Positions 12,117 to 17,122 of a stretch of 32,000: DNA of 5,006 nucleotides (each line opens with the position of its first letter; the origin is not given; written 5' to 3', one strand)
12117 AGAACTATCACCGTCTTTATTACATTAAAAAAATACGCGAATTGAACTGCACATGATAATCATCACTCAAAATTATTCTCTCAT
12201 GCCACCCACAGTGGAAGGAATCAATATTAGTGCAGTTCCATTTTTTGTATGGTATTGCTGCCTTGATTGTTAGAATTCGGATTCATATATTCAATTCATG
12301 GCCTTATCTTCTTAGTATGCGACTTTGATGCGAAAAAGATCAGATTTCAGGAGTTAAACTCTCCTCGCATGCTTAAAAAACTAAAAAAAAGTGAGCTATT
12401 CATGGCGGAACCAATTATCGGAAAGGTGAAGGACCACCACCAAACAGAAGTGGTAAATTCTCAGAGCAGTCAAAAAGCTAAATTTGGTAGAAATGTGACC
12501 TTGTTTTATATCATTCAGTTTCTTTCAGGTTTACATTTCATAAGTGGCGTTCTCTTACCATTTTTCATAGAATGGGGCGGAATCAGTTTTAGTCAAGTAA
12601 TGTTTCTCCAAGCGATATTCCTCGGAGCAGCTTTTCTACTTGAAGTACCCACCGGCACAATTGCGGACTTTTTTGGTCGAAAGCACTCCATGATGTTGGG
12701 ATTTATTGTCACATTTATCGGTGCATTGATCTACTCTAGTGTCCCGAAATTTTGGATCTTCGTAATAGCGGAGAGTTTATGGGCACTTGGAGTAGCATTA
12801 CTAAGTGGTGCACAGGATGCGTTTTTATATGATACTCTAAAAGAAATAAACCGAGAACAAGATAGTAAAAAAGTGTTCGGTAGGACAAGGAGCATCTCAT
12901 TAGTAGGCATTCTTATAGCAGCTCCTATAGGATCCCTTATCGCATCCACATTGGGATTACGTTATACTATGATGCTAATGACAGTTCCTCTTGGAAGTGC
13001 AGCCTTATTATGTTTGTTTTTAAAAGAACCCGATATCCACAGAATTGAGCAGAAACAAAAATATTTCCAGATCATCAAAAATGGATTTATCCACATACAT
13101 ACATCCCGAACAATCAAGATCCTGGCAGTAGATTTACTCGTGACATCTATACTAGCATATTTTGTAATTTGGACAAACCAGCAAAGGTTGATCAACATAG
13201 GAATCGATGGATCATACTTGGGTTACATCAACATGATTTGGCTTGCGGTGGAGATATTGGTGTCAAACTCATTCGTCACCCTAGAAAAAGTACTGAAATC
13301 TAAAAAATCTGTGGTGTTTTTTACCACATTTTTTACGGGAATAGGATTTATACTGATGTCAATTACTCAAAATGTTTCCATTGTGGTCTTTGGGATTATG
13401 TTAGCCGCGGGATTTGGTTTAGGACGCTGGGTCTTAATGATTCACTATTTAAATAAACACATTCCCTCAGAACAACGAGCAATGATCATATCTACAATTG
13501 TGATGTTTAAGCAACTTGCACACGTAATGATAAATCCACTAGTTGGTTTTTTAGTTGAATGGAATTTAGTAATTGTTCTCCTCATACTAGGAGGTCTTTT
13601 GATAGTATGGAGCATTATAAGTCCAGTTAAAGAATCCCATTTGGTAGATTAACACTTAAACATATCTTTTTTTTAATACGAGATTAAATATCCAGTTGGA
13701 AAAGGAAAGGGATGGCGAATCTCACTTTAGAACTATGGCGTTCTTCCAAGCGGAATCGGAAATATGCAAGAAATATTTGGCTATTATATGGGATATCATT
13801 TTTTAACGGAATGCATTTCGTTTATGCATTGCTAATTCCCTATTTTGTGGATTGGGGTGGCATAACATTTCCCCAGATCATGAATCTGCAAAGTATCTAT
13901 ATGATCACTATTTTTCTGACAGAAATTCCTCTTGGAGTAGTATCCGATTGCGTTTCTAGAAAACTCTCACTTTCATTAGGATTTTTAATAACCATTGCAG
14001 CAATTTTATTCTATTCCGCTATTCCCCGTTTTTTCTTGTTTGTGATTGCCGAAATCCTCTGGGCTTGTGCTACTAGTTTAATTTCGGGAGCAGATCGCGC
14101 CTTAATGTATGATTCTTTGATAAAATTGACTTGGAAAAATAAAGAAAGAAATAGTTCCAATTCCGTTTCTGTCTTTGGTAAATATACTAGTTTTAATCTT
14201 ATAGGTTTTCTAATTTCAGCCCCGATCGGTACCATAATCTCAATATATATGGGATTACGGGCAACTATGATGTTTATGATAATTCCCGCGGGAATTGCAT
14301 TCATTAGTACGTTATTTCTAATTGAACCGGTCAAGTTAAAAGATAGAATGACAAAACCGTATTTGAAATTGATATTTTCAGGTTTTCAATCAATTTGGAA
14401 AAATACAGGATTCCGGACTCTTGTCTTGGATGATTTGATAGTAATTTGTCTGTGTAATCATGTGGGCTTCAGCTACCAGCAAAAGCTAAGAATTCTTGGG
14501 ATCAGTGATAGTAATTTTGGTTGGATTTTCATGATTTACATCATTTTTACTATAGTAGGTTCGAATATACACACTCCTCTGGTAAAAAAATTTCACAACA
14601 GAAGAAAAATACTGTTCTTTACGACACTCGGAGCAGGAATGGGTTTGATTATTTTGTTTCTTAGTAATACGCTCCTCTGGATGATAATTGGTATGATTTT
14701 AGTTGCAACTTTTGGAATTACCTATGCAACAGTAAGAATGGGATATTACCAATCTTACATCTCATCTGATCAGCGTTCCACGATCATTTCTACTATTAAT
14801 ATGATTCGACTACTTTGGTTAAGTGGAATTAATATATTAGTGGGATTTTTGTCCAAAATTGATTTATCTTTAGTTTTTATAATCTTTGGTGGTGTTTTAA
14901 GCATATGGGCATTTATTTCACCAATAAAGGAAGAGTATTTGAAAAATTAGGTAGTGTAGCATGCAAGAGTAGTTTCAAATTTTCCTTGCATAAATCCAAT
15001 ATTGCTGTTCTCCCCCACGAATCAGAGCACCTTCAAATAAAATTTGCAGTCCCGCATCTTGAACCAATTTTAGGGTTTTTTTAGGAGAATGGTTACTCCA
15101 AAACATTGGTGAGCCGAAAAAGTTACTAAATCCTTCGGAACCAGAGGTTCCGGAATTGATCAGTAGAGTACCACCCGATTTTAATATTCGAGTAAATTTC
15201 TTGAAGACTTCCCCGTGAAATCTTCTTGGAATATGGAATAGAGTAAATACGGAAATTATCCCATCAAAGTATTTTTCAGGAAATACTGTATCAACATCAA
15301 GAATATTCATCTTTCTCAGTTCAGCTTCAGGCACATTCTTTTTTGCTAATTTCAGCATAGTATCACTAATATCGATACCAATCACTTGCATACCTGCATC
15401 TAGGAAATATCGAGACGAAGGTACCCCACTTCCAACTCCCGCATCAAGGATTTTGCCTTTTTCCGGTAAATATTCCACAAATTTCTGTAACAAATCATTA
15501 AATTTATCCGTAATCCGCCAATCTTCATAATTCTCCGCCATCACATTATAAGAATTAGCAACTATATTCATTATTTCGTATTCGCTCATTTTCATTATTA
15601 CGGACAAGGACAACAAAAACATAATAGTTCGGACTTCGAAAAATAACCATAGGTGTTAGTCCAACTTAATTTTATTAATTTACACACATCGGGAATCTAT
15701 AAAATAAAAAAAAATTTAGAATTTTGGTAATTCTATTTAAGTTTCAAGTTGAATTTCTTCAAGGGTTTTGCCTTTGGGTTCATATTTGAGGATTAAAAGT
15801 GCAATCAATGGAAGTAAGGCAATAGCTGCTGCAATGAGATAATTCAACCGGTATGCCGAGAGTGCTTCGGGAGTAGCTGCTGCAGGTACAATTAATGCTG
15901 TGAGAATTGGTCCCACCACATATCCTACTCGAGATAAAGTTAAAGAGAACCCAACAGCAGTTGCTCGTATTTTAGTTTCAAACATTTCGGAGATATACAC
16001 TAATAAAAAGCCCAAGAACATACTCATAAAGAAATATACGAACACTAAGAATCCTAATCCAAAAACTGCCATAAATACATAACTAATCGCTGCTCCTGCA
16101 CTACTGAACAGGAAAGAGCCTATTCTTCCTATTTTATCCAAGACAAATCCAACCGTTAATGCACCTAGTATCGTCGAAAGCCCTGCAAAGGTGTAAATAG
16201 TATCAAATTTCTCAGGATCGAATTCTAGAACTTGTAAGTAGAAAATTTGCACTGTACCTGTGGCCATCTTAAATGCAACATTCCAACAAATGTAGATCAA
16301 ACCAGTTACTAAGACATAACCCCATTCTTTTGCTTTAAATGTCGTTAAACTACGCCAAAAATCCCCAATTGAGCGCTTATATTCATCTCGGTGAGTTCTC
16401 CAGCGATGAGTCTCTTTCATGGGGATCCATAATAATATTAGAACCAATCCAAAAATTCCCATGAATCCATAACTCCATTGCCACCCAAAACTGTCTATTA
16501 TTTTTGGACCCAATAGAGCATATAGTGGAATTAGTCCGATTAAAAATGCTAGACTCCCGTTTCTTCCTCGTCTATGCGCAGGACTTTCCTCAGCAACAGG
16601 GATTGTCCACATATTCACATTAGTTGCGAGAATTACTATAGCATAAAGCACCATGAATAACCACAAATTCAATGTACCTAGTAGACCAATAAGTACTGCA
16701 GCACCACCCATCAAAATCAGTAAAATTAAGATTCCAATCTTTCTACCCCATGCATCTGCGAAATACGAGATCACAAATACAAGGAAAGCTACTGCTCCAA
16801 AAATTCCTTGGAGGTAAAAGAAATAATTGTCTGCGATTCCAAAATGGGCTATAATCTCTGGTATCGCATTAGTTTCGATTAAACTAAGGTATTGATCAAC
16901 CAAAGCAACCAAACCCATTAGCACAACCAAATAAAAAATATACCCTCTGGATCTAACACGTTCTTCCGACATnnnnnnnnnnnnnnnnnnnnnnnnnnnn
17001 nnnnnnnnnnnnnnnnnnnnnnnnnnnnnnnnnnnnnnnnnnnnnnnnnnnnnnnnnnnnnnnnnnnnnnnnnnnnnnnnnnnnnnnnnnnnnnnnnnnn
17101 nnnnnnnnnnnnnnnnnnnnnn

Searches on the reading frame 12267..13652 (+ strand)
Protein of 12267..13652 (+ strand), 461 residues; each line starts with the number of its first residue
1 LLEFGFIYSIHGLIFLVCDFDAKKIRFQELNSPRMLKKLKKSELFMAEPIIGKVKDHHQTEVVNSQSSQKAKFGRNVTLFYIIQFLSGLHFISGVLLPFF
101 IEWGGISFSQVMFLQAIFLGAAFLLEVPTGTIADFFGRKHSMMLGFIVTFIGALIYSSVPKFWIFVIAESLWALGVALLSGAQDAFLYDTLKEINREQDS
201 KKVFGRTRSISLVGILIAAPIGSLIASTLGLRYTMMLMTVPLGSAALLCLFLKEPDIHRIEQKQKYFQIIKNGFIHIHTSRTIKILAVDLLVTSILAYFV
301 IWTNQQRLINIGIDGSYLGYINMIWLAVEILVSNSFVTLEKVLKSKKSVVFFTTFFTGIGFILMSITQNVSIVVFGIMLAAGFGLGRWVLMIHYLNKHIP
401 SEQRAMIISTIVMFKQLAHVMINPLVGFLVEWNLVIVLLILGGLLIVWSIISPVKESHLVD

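Call 51: search_protein_families(library=pfam, proteins=[window:12267-13652:+], max_evalue=0.001)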
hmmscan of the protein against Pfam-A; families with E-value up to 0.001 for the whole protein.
window:12267-13652:+ (461 aa): 1 family
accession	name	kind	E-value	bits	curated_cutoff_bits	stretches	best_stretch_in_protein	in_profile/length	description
PF07690.21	MFS_1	-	2.8e-24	86.1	33.4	1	88-419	9-343/347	Major Facilitator Superfamily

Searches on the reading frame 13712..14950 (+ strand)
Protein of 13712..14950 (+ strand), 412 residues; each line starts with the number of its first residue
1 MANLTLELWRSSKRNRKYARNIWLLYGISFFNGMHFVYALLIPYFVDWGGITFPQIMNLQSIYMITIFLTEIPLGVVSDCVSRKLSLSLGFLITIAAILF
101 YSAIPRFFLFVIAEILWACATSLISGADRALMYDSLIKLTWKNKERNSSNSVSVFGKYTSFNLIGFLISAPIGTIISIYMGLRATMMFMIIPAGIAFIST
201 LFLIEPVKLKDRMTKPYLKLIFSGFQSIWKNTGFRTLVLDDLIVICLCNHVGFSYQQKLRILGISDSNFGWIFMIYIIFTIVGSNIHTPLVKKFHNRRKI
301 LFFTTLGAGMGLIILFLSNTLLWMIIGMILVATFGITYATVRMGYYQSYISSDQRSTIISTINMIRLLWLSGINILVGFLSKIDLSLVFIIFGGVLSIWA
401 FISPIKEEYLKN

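Call 51: search_protein_families(library=pfam, proteins=[window:13712-14950:+], max_evalue=0.001)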
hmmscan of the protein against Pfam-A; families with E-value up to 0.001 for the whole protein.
window:13712-14950:+ (412 aa): 2 families
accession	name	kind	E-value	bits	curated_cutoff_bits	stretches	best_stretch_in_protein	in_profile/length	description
PF07690.21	MFS_1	-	3.4e-20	72.7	33.4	2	22-253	1-218/347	Major Facilitator Superfamily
PF12832.13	MFS_1_like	-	9.1e-05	22.1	25.2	1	259-335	26-105/373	MFS_1 like family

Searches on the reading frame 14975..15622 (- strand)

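Call 51: search_protein_families(library=pfam, proteins=[window:14975-15622:-], max_evalue=0.001)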
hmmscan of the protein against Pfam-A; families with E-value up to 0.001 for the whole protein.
window:14975-15622:- (215 aa): 11 families
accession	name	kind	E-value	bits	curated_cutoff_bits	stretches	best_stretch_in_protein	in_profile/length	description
PF08241.18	Methyltransf_11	-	8.3e-17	62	21.2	1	59-155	1-95/95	Methyltransferase domain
PF13649.12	Methyltransf_25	-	2.9e-15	57.2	27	1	58-151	1-97/97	Methyltransferase domain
PF13489.12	Methyltransf_23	-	9.4e-11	42.1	27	1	40-156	8-117/164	Methyltransferase domain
PF13847.12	Methyltransf_31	-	1.9e-10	41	27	1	55-159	4-113/145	Methyltransferase domain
PF08242.18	Methyltransf_12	-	2.9e-08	34.8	30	1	59-153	1-98/98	Methyltransferase domain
PF02353.26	CMAS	-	3.3e-08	33.6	27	1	54-164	62-173/273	Mycolic acid cyclopropane synthetase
PF01209.24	Ubie_methyltran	-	1.9e-06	27.9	20.1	1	16-155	11-151/233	ubiE/COQ5 methyltransferase family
PF05175.20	MTS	-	4.3e-05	23.7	23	1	48-155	23-138/170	Methyltransferase small domain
PF03848.20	TehB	-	0.00019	21.3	20.4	1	54-160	30-137/193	Tellurite resistance protein TehB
PF08003.17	Methyltransf_9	-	0.00039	19.9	23.8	1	34-157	97-219/315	Protein of unknown function (DUF1698)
PF06325.19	PrmA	-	0.00063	19.8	22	1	50-125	157-233/296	Ribosomal protein L11 methyltransferase (PrmA)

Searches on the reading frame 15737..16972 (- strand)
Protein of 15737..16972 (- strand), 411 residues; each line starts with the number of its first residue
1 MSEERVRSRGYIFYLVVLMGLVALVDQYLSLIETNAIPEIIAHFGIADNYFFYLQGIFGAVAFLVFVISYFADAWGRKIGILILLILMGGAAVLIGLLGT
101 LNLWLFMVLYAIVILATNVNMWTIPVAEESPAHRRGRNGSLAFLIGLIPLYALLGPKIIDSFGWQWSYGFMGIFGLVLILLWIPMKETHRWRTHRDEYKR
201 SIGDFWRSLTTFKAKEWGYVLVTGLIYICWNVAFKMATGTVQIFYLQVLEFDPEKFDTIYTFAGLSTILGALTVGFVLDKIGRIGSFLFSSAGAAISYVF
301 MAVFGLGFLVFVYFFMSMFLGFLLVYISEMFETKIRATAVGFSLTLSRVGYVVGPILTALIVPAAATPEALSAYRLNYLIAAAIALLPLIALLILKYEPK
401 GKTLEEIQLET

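Call 31: find_encoding_contigs(protein=window:15737-16972:-, flank=4000, max_places=10)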
Protein window:15737-16972:- (411 aa): 1 contig read that carries it; 1 place shown.
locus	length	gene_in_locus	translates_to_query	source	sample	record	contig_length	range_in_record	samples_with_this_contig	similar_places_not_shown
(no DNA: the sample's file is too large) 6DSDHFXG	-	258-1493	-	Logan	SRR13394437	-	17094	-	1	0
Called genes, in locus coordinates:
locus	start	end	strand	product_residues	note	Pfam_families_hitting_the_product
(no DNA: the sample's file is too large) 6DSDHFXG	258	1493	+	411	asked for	PF00083:Sugar_tr (faint), PF07690:MFS_1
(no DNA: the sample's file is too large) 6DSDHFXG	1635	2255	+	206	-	PF01209:Ubie_methyltran (weak), PF13489:Methyltransf_23, PF02353:CMAS, PF13847:Methyltransf_31, PF08241:Methyltransf_11, PF08242:Methyltransf_12, PF13649:Methyltransf_25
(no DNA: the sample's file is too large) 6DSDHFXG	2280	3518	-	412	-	PF07690:MFS_1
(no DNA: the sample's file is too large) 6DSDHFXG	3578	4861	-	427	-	PF07690:MFS_1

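Call 51: search_protein_families(library=pfam, proteins=[window:15737-16972:-], max_evalue=0.001)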
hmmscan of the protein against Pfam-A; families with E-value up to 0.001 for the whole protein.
window:15737-16972:- (411 aa): 2 families
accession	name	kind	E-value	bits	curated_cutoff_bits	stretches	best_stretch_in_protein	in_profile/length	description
PF07690.21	MFS_1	-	3.6e-26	92.4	33.4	2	36-322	18-310/347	Major Facilitator Superfamily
PF00083.30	Sugar_tr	-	4.4e-10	39.5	22.3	2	272-408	305-449/452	Sugar (and other) transporter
